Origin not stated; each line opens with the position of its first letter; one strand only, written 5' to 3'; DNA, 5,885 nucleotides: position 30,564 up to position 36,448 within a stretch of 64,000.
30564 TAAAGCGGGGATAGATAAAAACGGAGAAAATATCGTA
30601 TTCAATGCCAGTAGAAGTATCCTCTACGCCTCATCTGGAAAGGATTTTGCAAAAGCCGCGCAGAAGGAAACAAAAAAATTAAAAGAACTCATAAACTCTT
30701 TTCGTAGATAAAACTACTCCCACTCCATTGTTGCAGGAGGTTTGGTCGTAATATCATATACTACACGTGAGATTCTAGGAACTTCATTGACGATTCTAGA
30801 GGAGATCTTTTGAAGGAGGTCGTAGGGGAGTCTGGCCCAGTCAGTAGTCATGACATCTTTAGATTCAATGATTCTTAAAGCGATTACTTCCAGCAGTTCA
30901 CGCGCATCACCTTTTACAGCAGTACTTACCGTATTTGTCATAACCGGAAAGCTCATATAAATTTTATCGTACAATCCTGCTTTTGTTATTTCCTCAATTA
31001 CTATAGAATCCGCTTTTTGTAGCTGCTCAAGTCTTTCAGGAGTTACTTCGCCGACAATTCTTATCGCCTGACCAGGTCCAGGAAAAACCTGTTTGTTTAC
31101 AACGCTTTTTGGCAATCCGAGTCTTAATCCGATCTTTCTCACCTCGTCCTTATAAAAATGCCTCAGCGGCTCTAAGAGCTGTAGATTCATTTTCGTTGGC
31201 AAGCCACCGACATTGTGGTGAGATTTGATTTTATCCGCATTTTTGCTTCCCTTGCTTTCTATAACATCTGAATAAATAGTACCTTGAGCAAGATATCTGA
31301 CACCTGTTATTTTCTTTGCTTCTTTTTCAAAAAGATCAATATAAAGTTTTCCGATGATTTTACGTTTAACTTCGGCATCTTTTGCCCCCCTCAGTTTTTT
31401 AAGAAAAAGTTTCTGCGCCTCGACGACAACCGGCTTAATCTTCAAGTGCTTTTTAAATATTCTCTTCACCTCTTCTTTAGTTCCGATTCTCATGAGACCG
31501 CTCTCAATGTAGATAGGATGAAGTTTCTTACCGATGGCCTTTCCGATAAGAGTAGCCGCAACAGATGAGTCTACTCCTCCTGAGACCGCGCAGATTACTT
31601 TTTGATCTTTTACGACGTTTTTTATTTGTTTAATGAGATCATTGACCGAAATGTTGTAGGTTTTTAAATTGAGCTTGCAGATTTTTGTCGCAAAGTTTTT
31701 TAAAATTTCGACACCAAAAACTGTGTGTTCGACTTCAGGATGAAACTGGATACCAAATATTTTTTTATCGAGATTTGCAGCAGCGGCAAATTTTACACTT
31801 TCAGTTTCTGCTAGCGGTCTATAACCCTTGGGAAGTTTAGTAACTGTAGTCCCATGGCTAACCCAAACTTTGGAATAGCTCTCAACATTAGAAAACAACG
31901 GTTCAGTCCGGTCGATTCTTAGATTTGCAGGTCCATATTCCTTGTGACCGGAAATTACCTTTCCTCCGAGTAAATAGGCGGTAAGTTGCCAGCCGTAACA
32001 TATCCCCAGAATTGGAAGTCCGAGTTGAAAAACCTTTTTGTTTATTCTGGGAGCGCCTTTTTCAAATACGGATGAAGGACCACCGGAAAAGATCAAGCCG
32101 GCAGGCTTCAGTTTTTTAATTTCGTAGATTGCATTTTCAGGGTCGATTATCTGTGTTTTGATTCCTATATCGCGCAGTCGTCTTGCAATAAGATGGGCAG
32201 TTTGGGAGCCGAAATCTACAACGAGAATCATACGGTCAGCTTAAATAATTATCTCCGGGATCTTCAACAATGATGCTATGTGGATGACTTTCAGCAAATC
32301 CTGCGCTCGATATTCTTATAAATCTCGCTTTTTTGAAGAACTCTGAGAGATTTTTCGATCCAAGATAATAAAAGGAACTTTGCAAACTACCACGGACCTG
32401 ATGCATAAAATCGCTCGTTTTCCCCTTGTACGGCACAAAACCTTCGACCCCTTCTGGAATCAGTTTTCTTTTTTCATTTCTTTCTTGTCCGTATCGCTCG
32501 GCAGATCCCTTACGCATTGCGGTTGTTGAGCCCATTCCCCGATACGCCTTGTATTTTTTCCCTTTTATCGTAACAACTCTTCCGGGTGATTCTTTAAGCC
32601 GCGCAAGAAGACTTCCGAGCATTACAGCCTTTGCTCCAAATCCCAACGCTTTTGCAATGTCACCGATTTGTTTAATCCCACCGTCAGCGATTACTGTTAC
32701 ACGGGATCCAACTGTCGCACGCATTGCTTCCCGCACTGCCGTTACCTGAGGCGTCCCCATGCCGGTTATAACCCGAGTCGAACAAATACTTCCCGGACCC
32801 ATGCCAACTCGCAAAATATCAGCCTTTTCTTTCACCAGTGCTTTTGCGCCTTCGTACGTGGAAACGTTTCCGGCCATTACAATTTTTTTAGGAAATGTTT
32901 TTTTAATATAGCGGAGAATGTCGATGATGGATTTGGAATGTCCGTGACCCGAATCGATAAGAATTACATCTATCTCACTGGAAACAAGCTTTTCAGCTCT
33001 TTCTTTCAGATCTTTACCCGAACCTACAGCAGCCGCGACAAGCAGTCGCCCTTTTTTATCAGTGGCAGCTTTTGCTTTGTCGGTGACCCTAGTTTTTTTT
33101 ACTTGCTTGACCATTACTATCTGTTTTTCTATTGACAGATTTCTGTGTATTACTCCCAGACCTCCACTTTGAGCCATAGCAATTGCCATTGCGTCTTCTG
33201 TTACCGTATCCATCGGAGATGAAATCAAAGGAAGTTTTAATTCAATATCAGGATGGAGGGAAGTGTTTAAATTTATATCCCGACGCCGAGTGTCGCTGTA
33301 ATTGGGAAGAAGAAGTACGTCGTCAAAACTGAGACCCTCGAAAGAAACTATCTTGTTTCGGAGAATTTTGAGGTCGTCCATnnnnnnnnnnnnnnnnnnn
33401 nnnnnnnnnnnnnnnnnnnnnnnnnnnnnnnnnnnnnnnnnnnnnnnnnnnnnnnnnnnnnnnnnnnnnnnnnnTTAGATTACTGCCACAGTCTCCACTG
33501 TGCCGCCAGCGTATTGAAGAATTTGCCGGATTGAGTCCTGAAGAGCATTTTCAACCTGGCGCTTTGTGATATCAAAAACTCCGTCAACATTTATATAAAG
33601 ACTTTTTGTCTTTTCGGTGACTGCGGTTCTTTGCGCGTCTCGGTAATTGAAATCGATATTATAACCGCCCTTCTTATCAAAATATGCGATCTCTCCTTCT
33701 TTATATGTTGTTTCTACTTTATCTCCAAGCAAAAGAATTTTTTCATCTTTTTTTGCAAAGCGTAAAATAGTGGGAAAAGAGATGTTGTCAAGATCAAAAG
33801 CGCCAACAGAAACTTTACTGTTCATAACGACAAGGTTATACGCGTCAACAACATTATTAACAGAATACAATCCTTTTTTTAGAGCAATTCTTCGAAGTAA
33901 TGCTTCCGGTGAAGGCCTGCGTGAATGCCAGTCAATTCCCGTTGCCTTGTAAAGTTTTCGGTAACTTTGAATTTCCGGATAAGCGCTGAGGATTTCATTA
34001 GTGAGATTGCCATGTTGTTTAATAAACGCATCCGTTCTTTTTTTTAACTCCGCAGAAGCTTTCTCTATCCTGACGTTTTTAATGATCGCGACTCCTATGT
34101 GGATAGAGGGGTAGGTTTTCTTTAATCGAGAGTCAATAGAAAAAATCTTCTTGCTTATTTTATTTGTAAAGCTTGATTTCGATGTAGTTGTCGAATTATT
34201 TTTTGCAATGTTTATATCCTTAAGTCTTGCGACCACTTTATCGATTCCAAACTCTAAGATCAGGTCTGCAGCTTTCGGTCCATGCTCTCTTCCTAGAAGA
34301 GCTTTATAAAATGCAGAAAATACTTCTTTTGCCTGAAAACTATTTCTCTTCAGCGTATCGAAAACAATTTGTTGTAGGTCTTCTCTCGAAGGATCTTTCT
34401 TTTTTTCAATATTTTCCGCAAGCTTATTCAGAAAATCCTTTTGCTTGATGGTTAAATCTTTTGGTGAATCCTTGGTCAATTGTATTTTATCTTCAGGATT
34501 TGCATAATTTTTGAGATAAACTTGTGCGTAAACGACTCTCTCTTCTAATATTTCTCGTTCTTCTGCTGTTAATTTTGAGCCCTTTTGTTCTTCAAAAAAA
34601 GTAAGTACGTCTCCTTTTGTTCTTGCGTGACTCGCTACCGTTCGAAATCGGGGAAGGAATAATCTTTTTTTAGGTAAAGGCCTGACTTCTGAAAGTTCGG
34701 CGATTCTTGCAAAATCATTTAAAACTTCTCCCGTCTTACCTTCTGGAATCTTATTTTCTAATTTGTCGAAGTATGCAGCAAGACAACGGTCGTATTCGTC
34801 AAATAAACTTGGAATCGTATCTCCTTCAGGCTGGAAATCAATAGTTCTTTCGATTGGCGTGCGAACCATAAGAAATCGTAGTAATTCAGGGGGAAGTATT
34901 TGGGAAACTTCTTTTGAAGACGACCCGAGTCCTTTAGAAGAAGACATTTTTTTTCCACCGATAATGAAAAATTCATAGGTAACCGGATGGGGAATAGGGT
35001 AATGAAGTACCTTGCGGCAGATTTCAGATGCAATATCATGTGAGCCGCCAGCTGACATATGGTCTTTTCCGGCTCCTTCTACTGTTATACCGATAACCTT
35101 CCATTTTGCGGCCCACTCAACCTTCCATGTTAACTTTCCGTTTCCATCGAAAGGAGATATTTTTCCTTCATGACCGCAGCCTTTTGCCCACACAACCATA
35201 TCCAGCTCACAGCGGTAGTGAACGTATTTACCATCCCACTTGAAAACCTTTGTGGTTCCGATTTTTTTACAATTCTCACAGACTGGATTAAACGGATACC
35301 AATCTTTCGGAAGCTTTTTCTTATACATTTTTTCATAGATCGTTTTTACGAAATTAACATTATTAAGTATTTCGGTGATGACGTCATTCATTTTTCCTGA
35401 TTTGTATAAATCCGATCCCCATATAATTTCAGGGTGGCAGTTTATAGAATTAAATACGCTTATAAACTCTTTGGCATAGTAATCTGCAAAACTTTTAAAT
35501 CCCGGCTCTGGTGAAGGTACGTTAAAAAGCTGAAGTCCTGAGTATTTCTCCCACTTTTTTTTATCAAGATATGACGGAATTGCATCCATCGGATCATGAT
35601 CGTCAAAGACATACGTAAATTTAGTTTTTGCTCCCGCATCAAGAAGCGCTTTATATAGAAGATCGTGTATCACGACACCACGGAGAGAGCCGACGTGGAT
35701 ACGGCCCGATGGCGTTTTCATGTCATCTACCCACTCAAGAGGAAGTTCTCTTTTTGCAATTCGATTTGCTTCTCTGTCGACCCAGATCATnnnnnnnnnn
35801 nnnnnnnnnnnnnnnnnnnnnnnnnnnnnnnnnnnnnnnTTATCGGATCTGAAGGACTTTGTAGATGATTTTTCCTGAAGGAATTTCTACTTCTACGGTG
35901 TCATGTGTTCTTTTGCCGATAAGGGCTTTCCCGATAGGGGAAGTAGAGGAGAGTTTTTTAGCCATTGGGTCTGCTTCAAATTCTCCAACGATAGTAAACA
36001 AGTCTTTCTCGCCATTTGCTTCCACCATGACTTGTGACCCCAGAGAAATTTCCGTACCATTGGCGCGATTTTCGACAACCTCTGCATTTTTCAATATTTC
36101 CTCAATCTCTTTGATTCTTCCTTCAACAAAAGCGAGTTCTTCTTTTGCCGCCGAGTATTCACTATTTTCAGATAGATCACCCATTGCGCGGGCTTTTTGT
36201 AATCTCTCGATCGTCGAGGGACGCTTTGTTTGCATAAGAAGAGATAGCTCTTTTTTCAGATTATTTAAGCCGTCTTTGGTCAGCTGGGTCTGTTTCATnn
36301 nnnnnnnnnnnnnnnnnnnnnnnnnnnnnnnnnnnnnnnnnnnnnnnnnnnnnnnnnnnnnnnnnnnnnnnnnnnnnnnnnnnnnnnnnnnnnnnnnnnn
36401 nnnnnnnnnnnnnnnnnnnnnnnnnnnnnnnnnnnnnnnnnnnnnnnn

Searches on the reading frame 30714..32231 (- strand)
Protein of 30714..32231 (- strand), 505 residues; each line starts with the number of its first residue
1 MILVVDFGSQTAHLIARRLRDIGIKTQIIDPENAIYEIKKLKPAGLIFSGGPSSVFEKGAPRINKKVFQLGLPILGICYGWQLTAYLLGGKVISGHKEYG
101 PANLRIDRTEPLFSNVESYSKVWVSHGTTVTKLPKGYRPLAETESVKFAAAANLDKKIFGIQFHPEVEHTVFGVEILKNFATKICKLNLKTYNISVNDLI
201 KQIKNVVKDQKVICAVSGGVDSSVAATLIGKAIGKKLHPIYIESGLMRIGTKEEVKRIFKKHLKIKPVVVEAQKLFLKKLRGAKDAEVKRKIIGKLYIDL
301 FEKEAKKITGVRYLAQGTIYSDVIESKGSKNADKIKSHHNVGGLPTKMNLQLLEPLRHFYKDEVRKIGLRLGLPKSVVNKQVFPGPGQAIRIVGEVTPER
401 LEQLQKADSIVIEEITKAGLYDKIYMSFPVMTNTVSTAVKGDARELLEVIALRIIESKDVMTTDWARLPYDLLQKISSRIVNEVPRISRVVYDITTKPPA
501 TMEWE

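Call 5: search_protein_families(library=pfam, proteins=[window:30714-32231:-], max_evalue=0.001)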
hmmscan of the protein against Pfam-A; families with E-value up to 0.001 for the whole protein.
window:30714-32231:- (505 aa): 5 families
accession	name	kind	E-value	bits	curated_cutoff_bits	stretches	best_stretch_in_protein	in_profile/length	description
PF00117.34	GATase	-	2.6e-42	145.1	22.8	1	3-183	1-189/190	Glutamine amidotransferase class-I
PF00958.27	GMP_synt_C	-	1.2e-34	118.6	27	1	413-504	1-92/92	GMP synthase C terminal domain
PF02540.23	NAD_synthase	-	3e-07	30.3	21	1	198-237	4-47/242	NAD synthase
PF07722.19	Peptidase_C26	-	8.7e-07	29.4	20.5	1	65-166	99-219/219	Peptidase C26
PF03054.22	tRNA_Me_trans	-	1.1e-05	25.6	20.6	1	210-243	1-33/202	tRNA methyl transferase HUP domain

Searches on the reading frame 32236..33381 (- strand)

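Call 6: search_protein_families(library=pfam, proteins=[window:32236-33381:-], max_evalue=0.001)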
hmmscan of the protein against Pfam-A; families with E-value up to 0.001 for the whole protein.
window:32236-33381:- (381 aa): 5 families
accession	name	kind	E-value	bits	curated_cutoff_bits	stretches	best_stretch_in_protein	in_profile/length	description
PF00478.31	IMPDH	-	3.6e-140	467.3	25.6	1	16-368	1-345/345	IMP dehydrogenase / GMP reductase domain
PF03060.21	NMO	-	9.9e-09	35.5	28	1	47-271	9-237/331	Nitronate monooxygenase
PF01070.24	FMN_dh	-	6.8e-07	29.1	24.9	1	214-257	260-303/350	FMN-dependent dehydrogenase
PF01645.23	Glu_synthase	-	0.00015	21.5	20.4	1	155-257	197-305/369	Conserved region in glutamate synthase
PF04131.20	NanE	-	0.00019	21.1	27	1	129-264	57-181/192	Putative N-acetylmannosamine-6-phosphate epimerase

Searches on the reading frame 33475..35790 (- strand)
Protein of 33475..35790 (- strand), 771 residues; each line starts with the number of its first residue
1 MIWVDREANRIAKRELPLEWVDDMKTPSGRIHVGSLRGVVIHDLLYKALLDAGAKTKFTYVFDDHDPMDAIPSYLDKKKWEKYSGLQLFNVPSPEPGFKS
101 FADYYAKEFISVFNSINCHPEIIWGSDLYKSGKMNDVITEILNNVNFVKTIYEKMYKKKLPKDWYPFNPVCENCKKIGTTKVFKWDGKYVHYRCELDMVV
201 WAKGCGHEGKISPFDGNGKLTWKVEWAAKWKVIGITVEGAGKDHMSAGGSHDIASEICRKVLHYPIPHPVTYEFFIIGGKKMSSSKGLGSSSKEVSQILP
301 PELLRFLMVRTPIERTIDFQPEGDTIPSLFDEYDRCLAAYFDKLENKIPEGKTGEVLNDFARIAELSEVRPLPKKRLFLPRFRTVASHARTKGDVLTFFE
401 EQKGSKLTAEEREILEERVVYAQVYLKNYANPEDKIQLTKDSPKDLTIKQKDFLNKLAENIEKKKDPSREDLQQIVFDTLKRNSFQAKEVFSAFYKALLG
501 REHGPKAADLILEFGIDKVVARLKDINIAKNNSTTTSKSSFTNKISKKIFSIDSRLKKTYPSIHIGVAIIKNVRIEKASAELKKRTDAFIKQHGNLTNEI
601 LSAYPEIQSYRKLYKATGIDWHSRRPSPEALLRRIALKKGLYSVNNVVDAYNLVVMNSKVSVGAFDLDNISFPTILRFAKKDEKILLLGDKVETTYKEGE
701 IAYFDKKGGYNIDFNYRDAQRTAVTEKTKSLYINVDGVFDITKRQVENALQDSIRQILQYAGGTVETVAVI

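Call 6: search_protein_families(library=pfam, proteins=[window:33475-35790:-], max_evalue=0.001)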
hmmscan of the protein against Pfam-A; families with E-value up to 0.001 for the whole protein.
window:33475-35790:- (771 aa): 5 families
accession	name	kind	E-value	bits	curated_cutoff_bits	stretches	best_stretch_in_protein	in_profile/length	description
PF01921.24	tRNA-synt_1f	-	4.6e-92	309.2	27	1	2-346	2-345/360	tRNA synthetases class I (K)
PF03483.22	B3_4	-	7.1e-23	81.5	29.3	1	610-741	2-132/174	B3/4 domain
PF19269.4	Anticodon_2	-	6.3e-08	33.6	23.6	1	413-525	28-139/141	Anticodon binding domain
PF01406.26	tRNA-synt_1e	-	2.1e-07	31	27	1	29-320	21-292/301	tRNA synthetases class I (C) catalytic domain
PF09334.17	tRNA-synt_1g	-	0.00034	19.9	20.1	0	265-320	310-367/391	tRNA synthetases class I (M)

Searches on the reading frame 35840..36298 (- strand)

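Call 6: search_protein_families(library=pfam, proteins=[window:35840-36298:-], max_evalue=0.001)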
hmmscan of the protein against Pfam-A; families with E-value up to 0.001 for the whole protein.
window:35840-36298:- (152 aa): 2 families
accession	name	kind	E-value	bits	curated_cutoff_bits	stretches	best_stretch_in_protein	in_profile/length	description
PF03449.20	GreA_GreB_N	-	1.4e-25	89.7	24.5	1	5-74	2-71/71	Transcription elongation factor, N-terminal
PF01272.25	GreA_GreB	-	3.8e-21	75.3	26.9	1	82-151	4-75/77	Transcription elongation factor, GreA/GreB, C-term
